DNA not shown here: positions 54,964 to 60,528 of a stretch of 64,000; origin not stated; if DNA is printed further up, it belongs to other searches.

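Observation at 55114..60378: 1754-aa membrane-anchored giant protein heading a long housekeeping operon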

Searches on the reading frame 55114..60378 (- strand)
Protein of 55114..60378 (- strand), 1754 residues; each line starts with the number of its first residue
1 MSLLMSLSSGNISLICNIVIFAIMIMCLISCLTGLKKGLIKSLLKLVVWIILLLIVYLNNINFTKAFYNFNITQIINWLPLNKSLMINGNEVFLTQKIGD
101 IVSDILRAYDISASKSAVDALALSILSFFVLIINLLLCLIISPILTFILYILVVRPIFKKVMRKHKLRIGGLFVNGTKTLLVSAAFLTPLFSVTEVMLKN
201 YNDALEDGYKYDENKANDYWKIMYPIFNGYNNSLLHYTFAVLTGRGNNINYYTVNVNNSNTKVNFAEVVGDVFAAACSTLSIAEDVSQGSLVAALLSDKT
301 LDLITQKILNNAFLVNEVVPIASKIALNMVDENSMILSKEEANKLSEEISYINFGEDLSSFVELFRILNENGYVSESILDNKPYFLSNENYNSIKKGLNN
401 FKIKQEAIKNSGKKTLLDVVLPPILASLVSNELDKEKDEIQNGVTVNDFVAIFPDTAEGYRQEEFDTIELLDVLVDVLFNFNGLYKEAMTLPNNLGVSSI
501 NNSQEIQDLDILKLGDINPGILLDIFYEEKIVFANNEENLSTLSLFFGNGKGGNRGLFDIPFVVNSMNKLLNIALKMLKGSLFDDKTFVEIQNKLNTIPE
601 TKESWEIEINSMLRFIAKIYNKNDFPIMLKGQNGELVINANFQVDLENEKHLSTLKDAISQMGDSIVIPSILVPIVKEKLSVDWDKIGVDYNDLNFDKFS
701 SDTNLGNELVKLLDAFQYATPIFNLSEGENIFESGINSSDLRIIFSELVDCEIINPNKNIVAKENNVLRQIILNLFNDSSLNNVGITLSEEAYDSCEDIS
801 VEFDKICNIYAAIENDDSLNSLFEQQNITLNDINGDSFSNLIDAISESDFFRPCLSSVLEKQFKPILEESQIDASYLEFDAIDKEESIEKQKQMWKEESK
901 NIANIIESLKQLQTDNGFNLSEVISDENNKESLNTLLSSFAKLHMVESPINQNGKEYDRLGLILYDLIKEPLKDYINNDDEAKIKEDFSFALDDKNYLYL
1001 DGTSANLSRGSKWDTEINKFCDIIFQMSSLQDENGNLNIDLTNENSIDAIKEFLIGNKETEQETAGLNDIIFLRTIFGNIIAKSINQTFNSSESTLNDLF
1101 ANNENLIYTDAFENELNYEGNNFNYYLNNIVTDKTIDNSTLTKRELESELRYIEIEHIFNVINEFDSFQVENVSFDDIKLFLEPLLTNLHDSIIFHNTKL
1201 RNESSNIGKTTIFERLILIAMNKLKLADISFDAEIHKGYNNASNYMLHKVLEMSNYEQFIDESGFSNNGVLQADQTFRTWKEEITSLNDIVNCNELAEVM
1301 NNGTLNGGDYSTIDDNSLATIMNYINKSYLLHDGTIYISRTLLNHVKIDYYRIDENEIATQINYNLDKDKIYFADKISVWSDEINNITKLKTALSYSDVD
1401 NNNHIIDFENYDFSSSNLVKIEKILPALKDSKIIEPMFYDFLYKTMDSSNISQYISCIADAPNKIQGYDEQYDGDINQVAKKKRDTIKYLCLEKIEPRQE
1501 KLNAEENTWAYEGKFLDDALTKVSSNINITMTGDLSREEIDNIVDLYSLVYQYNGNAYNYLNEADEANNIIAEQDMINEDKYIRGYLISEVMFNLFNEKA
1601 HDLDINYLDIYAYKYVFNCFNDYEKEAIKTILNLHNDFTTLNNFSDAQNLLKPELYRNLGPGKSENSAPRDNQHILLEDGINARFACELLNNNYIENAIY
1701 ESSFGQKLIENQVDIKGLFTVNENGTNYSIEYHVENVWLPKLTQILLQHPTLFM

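Call 5: search_protein_families(library=pfam, proteins=[window:55114-60378:-], max_evalue=0.01)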
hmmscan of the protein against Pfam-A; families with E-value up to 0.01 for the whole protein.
window:55114-60378:- (1754 aa): 0 families

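Call 6: search_protein_families(library=ncbifam, proteins=[window:55114-60378:-], max_evalue=1)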
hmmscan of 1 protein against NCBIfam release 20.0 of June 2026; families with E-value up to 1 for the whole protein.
window:55114-60378:- (1754 aa): 0 families

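Call 7: find_homologous_proteins(query=window:55114-60378:-, max_evalue=0.001)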
Query window:55114-60378:- (1754 aa): 12 proteins with E <= 0.001 among 8000 candidates.
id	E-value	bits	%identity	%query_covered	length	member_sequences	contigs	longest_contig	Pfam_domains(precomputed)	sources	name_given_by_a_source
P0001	0.0e+0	3822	100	100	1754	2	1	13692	-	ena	-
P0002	0.0e+0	1612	46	99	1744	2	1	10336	-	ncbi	-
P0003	0.0e+0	1583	46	99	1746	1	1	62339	-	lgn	-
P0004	0.0e+0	1578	44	79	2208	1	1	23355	-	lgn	-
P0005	0.0e+0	1289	46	52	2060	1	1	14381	-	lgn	-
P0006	0.0e+0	1263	42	99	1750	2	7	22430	-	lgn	-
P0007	5.0e-244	831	34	97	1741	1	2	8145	-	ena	-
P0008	6.4e-237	808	33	97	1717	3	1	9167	-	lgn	-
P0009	3.1e-208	713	30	97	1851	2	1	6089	-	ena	-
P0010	1.2e-19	88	23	90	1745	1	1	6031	-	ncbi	-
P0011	1.3e-17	81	24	57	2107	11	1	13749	-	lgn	-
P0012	6.3e-14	69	21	55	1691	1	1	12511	-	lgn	-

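Call 8: search_solved_structures(query=window:55114-60378:-, max_evalue=1)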
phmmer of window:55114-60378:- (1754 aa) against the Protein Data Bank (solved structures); distinct sequences matched with E-value up to 1: 0.

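Call 10: list_cluster_members(proteins=[P0001, P0002, P0010, P0007, P0009])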
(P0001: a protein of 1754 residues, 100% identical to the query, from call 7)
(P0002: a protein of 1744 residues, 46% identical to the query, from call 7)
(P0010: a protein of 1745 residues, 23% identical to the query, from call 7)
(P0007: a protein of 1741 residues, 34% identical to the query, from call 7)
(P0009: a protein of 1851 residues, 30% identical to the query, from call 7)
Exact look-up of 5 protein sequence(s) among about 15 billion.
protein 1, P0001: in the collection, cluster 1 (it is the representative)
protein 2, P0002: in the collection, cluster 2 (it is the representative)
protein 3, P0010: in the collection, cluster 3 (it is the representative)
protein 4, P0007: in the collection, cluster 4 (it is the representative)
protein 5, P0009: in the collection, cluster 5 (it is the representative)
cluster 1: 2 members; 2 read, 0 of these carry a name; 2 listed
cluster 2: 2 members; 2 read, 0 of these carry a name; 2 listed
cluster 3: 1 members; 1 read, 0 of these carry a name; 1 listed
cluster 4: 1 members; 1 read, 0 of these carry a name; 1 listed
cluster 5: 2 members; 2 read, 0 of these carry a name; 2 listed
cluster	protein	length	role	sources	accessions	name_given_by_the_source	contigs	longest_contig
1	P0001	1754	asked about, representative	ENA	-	-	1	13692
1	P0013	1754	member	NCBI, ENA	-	-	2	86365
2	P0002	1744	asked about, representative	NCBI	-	-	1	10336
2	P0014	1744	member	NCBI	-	-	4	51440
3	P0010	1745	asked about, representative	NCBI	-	-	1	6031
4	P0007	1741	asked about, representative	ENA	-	-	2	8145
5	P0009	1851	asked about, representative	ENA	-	-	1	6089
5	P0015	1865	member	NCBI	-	-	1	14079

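Call 14: find_related_loci(query=A2, collection=genome_contigs, flank=8000)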
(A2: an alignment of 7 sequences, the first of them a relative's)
Query A2 (1754 aa) in genome_contigs; peptide patterns used: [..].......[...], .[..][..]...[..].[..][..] (x = any residue, [..] = any of these).
32 stretches matched a pattern; 2 encode a relative of the query (tblastn E <= 1e-3); 2 distinct loci.
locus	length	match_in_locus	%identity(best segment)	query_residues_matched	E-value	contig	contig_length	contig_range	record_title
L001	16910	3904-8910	32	3-1699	0e+0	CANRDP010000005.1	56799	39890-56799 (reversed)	MAG: uncultured Bacilli bacterium isolate Lapin-025__bin9 genome assembly, contig: Lapin-025__NODE_352_length_56799_cov_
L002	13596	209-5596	31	2-1703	0e+0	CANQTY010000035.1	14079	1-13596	MAG: uncultured Bacilli bacterium isolate Lapin-008__bin59 genome assembly, contig: Lapin-008__NODE_4618_length_14079_co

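Call 15: find_encoding_contigs(protein=P0003, flank=8000, max_places=3)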
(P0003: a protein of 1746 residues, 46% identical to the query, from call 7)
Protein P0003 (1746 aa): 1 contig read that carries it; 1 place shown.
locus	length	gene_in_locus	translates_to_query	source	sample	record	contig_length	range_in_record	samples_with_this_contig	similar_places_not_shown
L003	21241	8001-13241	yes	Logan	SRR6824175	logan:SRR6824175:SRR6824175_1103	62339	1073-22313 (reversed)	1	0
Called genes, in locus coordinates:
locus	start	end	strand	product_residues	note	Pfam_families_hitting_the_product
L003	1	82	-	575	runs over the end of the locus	PF13510:Fer2_4, PF10588:NADH-G_4Fe-4S_3, PF12838:Fer4_7, PF13237:Fer4_10 (weak), PF13187:Fer4_9 (weak), PF14697:Fer4_21 (weak), PF02906:Fe_hyd_lg_C, PF02256:Fe_hyd_SSU, +3 more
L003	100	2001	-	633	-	PF01257:2Fe-2S_thioredx, PF01512:Complex1_51K, PF10531:SLBB (weak), PF10589:NADH_4Fe-4S, PF12797:Fer4_2 (faint), PF12838:Fer4_7, PF13187:Fer4_9 (weak), PF00037:Fer4 (weak), +2 more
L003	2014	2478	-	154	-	PF01257:2Fe-2S_thioredx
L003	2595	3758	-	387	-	PF07228:SpoIIE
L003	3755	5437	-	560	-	PF12797:Fer4_2 (faint), PF12837:Fer4_6 (faint), PF12838:Fer4_7 (weak), PF13187:Fer4_9 (weak), PF13237:Fer4_10, PF00037:Fer4 (weak), PF02906:Fe_hyd_lg_C, PF04060:FeS, +1 more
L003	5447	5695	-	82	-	PF01257:2Fe-2S_thioredx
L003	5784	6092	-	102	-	PF00085:Thioredoxin, PF13098:Thioredoxin_2, PF13905:Thioredoxin_8 (weak)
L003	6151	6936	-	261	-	PF05857:TraX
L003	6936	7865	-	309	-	PF13240:Zn_Ribbon_1 (weak), PF13248:Zn_ribbon_3 (weak), PF02517:Rce1-like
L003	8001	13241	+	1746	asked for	-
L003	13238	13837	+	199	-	PF01205:Impact_N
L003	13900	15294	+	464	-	PF02056:Glyco_hydro_4, PF11975:Glyco_hydro_4C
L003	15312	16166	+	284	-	PF02374:ArsA_ATPase (faint), PF10609:ParA, PF13614:AAA_31 (weak), PF01656:CbiA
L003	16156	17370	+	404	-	PF05195:AMP_N, PF00557:Peptidase_M24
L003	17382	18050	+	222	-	PF08713:DNA_alkylation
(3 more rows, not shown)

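Call 16: find_encoding_contigs(protein=P0006, flank=8000, max_places=3)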
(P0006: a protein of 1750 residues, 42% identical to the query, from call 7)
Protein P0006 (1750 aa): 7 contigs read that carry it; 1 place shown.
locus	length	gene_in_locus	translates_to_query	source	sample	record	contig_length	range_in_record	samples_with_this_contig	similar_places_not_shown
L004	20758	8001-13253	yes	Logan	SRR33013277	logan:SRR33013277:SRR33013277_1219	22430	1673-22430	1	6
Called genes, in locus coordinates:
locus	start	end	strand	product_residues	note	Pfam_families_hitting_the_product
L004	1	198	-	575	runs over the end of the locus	PF13510:Fer2_4, PF10588:NADH-G_4Fe-4S_3, PF13237:Fer4_10, PF12838:Fer4_7, PF13187:Fer4_9 (weak), PF14697:Fer4_21 (weak), PF02906:Fe_hyd_lg_C, PF02256:Fe_hyd_SSU, +3 more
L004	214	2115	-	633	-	PF01257:2Fe-2S_thioredx, PF01512:Complex1_51K, PF10531:SLBB (weak), PF00037:Fer4 (faint), PF10589:NADH_4Fe-4S, PF12837:Fer4_6 (faint), PF12838:Fer4_7, PF13187:Fer4_9 (weak), +1 more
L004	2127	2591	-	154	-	PF01257:2Fe-2S_thioredx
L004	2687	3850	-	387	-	PF07228:SpoIIE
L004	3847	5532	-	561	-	PF12838:Fer4_7, PF13187:Fer4_9 (weak), PF13237:Fer4_10, PF14697:Fer4_21 (weak), PF25160:LdpA_Fe-S-bd (weak), PF00037:Fer4 (weak), PF02906:Fe_hyd_lg_C, PF04060:FeS, +2 more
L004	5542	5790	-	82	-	PF01257:2Fe-2S_thioredx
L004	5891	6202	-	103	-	PF00085:Thioredoxin, PF13728:TraF (weak), PF14595:Thioredoxin_9 (weak), PF13098:Thioredoxin_2, PF13905:Thioredoxin_8 (faint)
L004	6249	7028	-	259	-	PF05857:TraX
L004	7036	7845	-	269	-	PF02517:Rce1-like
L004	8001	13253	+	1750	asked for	-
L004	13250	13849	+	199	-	PF01205:Impact_N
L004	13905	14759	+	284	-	PF02374:ArsA_ATPase (faint), PF10609:ParA, PF13614:AAA_31 (weak), PF01656:CbiA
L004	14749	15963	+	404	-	PF05195:AMP_N, PF00557:Peptidase_M24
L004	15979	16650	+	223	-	PF08713:DNA_alkylation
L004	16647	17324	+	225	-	PF00561:Abhydrolase_1 (faint)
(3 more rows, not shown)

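Call 17: find_encoding_contigs(protein=P0011, flank=8000, max_places=3)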
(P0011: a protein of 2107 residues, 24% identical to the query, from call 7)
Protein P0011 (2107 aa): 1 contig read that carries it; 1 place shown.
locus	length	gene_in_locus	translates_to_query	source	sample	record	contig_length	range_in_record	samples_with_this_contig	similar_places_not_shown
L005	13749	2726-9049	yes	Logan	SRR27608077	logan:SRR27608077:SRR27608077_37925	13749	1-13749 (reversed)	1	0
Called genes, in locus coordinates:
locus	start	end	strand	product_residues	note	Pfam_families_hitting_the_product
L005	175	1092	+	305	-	PF02230:Abhydrolase_2, PF00326:Peptidase_S9 (weak), PF12146:Hydrolase_4 (faint)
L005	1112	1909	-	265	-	PF05857:TraX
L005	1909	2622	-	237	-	PF02517:Rce1-like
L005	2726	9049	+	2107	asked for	-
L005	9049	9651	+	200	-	PF01205:Impact_N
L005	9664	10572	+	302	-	PF02374:ArsA_ATPase (weak), PF10609:ParA, PF13614:AAA_31 (weak), PF01656:CbiA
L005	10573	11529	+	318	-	-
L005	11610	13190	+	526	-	PF02446:Glyco_hydro_77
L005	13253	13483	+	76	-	PF00550:PP-binding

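Call 19: find_homologous_proteins(query=A1, max_evalue=0.001)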
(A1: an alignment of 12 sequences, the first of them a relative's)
Query A1 (12 sequences) (1754 aa, profile of the alignment): 12 proteins with E <= 0.001 among 8000 candidates.
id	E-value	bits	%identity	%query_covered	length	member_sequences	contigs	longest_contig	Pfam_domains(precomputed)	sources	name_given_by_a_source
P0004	0.0e+0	2445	44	79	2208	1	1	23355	-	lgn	-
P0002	0.0e+0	2379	46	99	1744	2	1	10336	-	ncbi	-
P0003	0.0e+0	2355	46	99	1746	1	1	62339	-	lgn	-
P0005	0.0e+0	2274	46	52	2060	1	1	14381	-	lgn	-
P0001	0.0e+0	2207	100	100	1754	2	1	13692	-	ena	-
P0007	0.0e+0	2181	34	97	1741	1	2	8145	-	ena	-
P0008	0.0e+0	2179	33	97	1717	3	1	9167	-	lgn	-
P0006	0.0e+0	2126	42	99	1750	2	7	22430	-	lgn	-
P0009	0.0e+0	2108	30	97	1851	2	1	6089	-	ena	-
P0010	0.0e+0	1516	23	90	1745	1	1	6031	-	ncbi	-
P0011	0.0e+0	1438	24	57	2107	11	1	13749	-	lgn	-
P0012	0.0e+0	1284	21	55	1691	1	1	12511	-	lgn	-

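Call 46: find_encoding_contigs(protein=P0012, flank=8000, max_places=2)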
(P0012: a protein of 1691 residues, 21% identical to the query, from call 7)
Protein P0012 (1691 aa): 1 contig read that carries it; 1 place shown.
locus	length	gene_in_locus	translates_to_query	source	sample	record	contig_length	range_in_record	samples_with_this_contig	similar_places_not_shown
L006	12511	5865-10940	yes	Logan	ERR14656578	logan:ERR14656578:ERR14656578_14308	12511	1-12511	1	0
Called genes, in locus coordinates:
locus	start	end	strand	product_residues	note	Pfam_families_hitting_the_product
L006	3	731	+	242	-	?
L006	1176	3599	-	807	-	PF03176:MMPL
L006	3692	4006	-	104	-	PF00085:Thioredoxin, PF13905:Thioredoxin_8 (faint)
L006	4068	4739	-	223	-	PF05857:TraX (weak)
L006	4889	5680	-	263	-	PF02517:Rce1-like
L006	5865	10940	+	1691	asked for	-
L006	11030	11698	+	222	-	PF01522:Polysacc_deac_1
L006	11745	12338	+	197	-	PF01205:Impact_N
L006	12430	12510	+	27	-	?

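Call 47: find_encoding_contigs(protein=P0010, flank=8000, max_places=2)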
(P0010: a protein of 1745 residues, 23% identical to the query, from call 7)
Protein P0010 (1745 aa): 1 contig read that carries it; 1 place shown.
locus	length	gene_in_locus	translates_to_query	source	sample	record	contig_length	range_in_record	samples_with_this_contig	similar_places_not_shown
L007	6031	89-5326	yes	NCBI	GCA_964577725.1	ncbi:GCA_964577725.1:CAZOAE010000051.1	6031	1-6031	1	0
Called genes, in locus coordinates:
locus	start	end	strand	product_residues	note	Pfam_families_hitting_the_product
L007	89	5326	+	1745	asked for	-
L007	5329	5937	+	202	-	PF01205:Impact_N, PF09186:DUF1949 (weak)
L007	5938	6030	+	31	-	?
